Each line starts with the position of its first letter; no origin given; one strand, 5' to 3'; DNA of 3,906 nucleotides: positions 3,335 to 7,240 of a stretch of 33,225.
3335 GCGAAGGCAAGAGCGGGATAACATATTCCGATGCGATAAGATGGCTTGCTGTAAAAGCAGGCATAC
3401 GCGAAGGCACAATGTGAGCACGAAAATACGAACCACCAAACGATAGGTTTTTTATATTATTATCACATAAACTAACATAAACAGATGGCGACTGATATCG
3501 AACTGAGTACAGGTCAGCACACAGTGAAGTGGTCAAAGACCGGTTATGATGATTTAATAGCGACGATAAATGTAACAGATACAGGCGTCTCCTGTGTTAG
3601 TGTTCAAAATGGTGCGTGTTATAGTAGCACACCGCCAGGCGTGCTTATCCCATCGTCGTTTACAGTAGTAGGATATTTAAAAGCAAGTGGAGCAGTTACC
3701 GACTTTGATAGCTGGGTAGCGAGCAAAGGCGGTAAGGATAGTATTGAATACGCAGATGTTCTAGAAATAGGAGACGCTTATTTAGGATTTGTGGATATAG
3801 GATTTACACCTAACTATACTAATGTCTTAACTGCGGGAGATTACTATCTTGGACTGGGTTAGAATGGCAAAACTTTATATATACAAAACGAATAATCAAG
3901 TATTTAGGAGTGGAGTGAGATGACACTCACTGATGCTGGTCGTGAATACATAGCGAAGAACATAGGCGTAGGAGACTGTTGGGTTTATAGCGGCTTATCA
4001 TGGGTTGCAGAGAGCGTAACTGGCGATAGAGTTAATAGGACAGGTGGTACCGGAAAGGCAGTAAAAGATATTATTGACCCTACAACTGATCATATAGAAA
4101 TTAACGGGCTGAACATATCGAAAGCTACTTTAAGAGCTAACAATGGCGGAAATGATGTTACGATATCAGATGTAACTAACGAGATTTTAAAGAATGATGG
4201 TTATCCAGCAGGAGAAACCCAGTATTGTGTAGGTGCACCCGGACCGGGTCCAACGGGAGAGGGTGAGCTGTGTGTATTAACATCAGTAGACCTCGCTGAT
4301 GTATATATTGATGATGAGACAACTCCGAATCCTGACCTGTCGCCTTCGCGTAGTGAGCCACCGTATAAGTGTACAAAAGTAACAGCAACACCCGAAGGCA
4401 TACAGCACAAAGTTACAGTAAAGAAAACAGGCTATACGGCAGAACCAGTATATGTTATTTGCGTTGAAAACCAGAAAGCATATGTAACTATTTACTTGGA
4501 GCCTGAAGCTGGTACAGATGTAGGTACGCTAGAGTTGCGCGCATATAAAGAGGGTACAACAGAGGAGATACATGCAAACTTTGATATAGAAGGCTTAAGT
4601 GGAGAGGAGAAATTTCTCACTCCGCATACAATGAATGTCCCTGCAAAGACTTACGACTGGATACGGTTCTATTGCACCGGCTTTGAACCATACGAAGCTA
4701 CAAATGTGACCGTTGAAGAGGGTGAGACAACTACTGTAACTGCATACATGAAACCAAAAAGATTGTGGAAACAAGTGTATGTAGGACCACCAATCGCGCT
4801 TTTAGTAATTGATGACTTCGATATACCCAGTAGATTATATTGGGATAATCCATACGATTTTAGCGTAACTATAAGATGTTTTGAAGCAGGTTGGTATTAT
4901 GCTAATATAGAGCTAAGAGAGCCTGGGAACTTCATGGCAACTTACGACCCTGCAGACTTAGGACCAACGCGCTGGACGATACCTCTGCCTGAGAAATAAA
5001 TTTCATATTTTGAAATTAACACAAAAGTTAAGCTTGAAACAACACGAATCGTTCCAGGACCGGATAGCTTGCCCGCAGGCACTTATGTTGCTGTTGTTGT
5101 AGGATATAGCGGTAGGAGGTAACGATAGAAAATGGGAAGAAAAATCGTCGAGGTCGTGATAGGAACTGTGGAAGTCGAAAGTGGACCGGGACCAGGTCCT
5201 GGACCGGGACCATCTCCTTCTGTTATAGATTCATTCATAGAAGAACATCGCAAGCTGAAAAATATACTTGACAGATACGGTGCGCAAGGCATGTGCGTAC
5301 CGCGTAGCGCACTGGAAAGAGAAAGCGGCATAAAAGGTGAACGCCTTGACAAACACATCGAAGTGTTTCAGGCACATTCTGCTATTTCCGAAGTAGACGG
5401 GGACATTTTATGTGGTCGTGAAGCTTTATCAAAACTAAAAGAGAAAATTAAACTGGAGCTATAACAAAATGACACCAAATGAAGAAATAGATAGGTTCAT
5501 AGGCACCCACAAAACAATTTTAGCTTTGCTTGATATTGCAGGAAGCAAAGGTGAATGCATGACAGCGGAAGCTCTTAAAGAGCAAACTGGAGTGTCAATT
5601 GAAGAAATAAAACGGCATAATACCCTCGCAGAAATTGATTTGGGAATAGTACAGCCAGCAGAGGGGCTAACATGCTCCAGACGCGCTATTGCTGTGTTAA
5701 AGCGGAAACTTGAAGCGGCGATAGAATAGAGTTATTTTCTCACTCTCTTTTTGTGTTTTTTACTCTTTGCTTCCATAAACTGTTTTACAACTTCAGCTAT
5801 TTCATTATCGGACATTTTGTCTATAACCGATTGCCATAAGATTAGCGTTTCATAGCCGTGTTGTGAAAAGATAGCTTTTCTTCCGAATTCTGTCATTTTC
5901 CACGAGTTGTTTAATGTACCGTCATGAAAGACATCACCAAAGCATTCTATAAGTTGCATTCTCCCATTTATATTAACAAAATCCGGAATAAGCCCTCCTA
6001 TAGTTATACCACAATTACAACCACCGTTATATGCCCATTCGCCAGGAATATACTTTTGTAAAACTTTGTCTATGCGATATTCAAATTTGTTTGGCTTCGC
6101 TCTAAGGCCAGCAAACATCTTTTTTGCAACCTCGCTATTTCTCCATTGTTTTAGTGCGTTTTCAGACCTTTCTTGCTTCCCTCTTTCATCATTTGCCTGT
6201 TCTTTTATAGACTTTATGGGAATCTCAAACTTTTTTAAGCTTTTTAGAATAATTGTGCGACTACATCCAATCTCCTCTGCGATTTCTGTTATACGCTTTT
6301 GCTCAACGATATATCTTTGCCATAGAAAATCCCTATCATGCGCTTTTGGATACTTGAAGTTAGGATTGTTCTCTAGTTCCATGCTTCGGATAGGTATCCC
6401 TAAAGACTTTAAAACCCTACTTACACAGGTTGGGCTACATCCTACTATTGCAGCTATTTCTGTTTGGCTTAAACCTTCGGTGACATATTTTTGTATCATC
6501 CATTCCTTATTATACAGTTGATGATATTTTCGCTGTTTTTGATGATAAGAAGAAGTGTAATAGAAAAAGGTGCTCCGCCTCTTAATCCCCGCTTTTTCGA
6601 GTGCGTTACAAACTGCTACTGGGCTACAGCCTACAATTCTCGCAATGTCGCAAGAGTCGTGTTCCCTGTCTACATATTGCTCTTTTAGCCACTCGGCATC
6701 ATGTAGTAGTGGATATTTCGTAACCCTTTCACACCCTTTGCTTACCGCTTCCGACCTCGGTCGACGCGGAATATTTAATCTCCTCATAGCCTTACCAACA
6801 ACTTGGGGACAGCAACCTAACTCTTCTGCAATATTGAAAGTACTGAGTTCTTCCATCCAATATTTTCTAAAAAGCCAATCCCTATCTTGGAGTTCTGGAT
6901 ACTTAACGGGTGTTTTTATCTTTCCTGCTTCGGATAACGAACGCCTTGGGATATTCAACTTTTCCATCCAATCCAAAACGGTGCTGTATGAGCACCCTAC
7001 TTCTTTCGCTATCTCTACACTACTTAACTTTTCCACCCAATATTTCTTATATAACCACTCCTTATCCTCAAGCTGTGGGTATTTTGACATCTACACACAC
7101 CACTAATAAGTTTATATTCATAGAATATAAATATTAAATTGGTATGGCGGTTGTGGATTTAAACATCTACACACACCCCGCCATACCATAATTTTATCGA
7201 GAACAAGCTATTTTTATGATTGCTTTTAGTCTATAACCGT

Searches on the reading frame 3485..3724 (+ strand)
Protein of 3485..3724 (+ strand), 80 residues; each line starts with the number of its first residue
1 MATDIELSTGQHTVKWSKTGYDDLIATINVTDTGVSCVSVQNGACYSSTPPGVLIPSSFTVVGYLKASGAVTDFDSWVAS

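Call 114: search_protein_families(library=pfam, proteins=[window:3485-3724:+], max_evalue=10)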
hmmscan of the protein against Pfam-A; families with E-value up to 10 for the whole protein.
seq(80 aa): 3 families
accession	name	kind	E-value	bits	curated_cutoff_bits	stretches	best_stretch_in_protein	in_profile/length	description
PF20608.4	Phage_tube_C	-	6.9e-05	23.6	24.1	1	2-33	50-81/82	Phage tail tube protein C-terminal domain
PF08308.17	PEGA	-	0.0029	17.9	20.8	1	5-33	29-58/71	PEGA domain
PF22846.1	CATSPERG_C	-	0.12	12.7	27.6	1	13-60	80-127/202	CATSPERG C-terminal domain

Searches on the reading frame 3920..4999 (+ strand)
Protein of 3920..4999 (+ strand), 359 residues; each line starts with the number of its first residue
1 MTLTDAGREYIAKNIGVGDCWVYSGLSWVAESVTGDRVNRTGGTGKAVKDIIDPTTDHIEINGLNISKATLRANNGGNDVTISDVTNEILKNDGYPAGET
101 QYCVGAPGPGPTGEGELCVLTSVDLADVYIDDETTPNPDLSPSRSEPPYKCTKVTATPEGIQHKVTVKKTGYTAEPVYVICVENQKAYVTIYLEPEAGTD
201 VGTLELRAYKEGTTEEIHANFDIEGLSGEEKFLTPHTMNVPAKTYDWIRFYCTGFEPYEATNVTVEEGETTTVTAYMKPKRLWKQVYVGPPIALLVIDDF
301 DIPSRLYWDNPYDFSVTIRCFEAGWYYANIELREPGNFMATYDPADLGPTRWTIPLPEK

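Call 9: search_protein_families(library=pfam, proteins=[window:3920-4999:+], max_evalue=0.01)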
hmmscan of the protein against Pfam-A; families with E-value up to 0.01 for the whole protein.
window:3920-4999:+ (359 aa): 1 family
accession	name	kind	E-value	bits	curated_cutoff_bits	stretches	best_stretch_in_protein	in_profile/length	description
PF13620.12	CarboxypepD_reg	-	0.0048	17.7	32.3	0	240-277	45-81/82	Carboxypeptidase regulatory-like domain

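Call 10: search_protein_families(library=phrogs, proteins=[window:3920-4999:+], max_evalue=0.01)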
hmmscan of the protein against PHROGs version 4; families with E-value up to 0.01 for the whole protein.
window:3920-4999:+ (359 aa): 0 families

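Call 118: search_protein_families(library=ncbifam, proteins=[window:3920-4999:+], max_evalue=0.01)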
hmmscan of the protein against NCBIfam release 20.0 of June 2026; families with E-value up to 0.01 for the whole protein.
window:3920-4999:+ (359 aa): 0 families

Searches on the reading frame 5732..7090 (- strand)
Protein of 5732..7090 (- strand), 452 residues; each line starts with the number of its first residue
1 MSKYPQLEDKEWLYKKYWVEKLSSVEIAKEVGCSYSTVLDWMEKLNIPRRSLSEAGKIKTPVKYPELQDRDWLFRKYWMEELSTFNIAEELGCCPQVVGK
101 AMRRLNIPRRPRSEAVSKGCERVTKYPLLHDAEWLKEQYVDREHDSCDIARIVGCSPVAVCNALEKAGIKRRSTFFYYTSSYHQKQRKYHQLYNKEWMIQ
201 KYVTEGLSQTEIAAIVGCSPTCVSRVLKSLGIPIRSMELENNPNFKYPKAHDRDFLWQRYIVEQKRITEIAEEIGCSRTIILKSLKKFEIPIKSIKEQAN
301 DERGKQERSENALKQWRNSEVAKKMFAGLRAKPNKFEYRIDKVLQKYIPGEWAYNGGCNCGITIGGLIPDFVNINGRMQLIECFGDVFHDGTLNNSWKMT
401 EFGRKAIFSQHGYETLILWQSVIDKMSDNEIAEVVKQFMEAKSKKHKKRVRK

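Call 7: search_protein_families(library=pfam, proteins=[window:5732-7090:-], max_evalue=0.01)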
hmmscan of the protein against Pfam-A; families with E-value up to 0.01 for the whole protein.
window:5732-7090:- (452 aa): 34 families (the best 25 are shown)
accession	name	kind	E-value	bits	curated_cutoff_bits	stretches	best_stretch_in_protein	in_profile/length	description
PF13384.12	HTH_23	-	1.1e-13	51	24.6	1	199-228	10-39/50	Homeodomain-like domain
PF13518.12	HTH_28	-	1.2e-12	48.1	25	1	199-228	6-34/52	Helix-turn-helix domain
PF07750.17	GcrA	-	7.3e-11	43.1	26.9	0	73-123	10-61/155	GcrA cell cycle regulator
PF13936.12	HTH_38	-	2e-10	40.7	27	1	198-228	12-42/44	Helix-turn-helix domain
PF13551.12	HTH_29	-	2.2e-10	40.9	28.1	0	21-44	11-35/64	Winged helix-turn helix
PF08281.18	Sigma70_r4_2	-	2.6e-09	37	25.7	0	203-221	23-41/54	Sigma-70, region 4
PF00196.25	GerE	-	4.7e-09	36.2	23.5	0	192-224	3-35/57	Bacterial regulatory proteins, luxR family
PF13404.12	HTH_AsnC-type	-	4.6e-07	30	27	0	22-45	18-41/42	AsnC-type helix-turn-helix domain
PF08279.18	HTH_11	-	7.1e-07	29.5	25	0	268-287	19-38/55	HTH domain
PF02796.21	HTH_7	-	1e-06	29.2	23.8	0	204-228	19-43/45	Helix-turn-helix domain of resolvase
PF13545.12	HTH_Crp_2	-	1.3e-06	28.7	27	0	206-230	22-46/70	Crp-like helix-turn-helix domain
PF13542.12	HTH_Tnp_ISL3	-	1e-05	25.3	27.4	0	199-229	20-49/51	Helix-turn-helix domain of transposase family ISL3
PF04297.20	UPF0122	-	2.7e-05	24.8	22.7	0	258-295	27-64/101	Putative helix-turn-helix protein, YlxM / p13 like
PF15978.11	TnsD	-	4.2e-05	23.2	32.4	0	195-242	197-235/355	Tn7-like transposition protein D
PF03683.19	UPF0175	-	7.3e-05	22.8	27.9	0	194-240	21-67/75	Uncharacterised protein family (UPF0175)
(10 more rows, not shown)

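Call 8: search_protein_families(library=phrogs, proteins=[window:5732-7090:-], max_evalue=0.01)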
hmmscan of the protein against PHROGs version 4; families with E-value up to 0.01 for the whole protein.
window:5732-7090:- (452 aa): 42 families (the best 25 are shown)
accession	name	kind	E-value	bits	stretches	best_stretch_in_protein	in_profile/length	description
phrog_8446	-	DNA, RNA and nucleotide metabolism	7.8e-50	170.4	4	185-306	7-112/211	HNH endonuclease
phrog_7545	-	DNA, RNA and nucleotide metabolism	8.1e-40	137.6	5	7-57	4-54/160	HNH endonuclease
phrog_9759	-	DNA, RNA and nucleotide metabolism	4.6e-22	80.2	2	8-54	6-52/242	DNA binding protein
phrog_664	-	DNA, RNA and nucleotide metabolism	1.9e-18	68.1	2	146-232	55-126/210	DNA binding protein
phrog_21964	-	DNA, RNA and nucleotide metabolism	2.5e-18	67.6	2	253-316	10-75/244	HNH endonuclease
phrog_9217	-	transcription regulation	2.2e-14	54.6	0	181-233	26-79/111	transcriptional regulator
phrog_4494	-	unknown function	1.1e-12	49.4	2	198-293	10-103/109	-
phrog_323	-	transcription regulation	2e-12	48.3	1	133-312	103-270/319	transcriptional regulator, D5-like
phrog_12058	-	unknown function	6.9e-10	38.8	0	10-112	138-238/768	-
phrog_6223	-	transcription regulation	1.8e-09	38.5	0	204-228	15-39/73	transcriptional repressor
phrog_6831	-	transcription regulation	2.1e-09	38.2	1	197-228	9-40/68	transcriptional regulator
phrog_7061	-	DNA, RNA and nucleotide metabolism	3e-09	38.3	0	199-229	37-67/70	HTH DNA binding protein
phrog_125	-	DNA, RNA and nucleotide metabolism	3.3e-09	37.7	0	192-240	163-213/254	DNA invertase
phrog_4151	-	DNA, RNA and nucleotide metabolism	4e-09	37.5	0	6-44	6-43/154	DNA binding protein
phrog_18890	-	transcription regulation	6e-07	31.3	0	19-45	36-62/91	transcriptional regulator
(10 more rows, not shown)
